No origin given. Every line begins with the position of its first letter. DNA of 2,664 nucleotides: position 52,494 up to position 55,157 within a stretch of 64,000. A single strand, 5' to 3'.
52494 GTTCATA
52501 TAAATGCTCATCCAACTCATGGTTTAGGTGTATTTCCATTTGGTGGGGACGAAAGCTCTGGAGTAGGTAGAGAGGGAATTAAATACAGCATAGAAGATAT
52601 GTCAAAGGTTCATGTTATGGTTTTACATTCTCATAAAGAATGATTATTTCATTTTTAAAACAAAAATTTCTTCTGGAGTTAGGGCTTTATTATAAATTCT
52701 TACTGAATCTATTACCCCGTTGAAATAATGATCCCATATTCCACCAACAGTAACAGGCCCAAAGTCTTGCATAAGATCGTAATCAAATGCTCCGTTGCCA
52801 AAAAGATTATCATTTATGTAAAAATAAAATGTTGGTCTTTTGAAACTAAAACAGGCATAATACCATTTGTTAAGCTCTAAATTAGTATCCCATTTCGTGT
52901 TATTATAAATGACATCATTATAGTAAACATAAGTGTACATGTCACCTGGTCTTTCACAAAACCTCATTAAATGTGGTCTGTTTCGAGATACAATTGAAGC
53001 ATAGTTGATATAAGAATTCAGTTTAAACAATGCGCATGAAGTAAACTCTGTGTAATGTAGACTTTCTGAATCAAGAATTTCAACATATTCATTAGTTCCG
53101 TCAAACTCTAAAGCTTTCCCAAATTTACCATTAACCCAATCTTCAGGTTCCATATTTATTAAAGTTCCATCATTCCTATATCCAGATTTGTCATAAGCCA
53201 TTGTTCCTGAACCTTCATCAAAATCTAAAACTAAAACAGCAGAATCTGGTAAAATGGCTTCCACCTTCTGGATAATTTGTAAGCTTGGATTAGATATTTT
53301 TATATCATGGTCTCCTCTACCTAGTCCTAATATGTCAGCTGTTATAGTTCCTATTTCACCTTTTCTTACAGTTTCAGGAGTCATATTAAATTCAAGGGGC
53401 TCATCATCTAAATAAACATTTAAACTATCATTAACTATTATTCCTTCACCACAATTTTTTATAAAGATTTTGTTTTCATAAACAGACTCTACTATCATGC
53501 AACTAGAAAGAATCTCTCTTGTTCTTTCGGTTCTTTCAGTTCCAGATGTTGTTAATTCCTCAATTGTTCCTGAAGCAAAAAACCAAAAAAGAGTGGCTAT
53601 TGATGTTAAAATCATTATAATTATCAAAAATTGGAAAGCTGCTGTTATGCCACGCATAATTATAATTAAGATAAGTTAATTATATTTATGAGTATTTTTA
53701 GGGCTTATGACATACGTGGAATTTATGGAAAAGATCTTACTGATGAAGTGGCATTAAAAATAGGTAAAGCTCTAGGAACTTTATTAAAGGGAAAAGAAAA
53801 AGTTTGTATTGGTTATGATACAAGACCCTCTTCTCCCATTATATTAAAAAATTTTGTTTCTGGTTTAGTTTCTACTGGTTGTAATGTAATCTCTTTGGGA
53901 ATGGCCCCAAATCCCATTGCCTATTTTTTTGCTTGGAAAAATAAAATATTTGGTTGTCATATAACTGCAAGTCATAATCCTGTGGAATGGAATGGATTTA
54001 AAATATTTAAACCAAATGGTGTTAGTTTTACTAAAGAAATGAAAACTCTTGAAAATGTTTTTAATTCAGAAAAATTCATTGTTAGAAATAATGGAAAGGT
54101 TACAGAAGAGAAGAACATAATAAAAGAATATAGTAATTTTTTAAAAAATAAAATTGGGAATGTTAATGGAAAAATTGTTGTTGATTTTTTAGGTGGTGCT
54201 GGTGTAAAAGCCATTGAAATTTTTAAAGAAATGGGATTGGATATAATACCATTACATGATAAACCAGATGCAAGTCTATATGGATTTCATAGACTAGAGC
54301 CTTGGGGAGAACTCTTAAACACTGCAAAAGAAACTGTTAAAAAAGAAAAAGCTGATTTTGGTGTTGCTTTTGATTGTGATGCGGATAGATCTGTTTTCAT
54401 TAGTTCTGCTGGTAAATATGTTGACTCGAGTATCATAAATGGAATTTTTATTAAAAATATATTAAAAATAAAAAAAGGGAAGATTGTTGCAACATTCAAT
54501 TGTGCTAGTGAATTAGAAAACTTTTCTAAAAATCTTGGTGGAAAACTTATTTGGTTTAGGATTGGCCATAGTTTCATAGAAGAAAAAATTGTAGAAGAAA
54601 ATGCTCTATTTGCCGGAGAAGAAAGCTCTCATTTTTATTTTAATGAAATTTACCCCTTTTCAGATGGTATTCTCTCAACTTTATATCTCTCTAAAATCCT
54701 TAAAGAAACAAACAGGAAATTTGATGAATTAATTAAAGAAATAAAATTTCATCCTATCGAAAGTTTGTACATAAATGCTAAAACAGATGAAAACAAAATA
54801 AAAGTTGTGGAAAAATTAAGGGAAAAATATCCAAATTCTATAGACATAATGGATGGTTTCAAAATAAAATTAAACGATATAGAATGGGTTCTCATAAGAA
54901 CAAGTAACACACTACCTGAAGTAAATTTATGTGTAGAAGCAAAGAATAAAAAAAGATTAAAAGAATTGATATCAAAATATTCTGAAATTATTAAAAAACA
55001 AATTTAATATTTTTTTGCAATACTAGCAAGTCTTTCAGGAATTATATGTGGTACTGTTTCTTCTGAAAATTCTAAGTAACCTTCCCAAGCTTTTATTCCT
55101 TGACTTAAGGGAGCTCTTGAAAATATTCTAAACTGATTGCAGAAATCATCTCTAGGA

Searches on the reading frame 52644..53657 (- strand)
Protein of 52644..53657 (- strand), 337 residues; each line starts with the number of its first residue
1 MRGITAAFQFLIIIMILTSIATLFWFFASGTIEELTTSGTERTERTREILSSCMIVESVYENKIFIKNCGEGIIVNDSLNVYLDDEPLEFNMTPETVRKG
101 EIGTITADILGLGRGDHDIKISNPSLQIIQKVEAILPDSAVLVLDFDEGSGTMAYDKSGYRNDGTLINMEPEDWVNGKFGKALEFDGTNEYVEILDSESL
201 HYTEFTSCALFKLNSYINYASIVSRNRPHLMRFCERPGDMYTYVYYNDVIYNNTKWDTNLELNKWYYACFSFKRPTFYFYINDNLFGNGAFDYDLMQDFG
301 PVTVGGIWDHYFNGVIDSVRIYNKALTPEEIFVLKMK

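Call 74: search_protein_families(library=pfam, proteins=[window:52644-53657:-])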
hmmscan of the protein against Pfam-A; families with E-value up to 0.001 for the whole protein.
window:52644-53657:- (337 aa): 1 family
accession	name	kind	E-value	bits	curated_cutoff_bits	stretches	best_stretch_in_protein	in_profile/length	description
PF13385.13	Laminin_G_3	-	2.4e-16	60.7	27.6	1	186-331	1-150/151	Concanavalin A-like lectin/glucanases superfamily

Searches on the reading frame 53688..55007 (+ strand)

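Call 71: search_protein_families(library=pfam, proteins=[window:53688-55007:+])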
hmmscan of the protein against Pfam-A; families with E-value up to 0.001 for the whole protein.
window:53688-55007:+ (439 aa): 4 families
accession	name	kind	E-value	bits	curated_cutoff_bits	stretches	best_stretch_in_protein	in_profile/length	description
PF02878.22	PGM_PMM_I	-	3.9e-34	117.7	22.5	1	3-130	3-136/138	Phosphoglucomutase/phosphomannomutase, alpha/beta/alpha domain I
PF02880.22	PGM_PMM_III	-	1.2e-19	70.9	20.7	1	250-351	5-110/115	Phosphoglucomutase/phosphomannomutase, alpha/beta/alpha domain III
PF02879.22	PGM_PMM_II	-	1.6e-15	57.9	29.3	1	147-240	2-101/103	Phosphoglucomutase/phosphomannomutase, alpha/beta/alpha domain II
PF00408.26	PGM_PMM_IV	-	3.1e-05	24.4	23.1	1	362-427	2-61/68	Phosphoglucomutase/phosphomannomutase, C-terminal domain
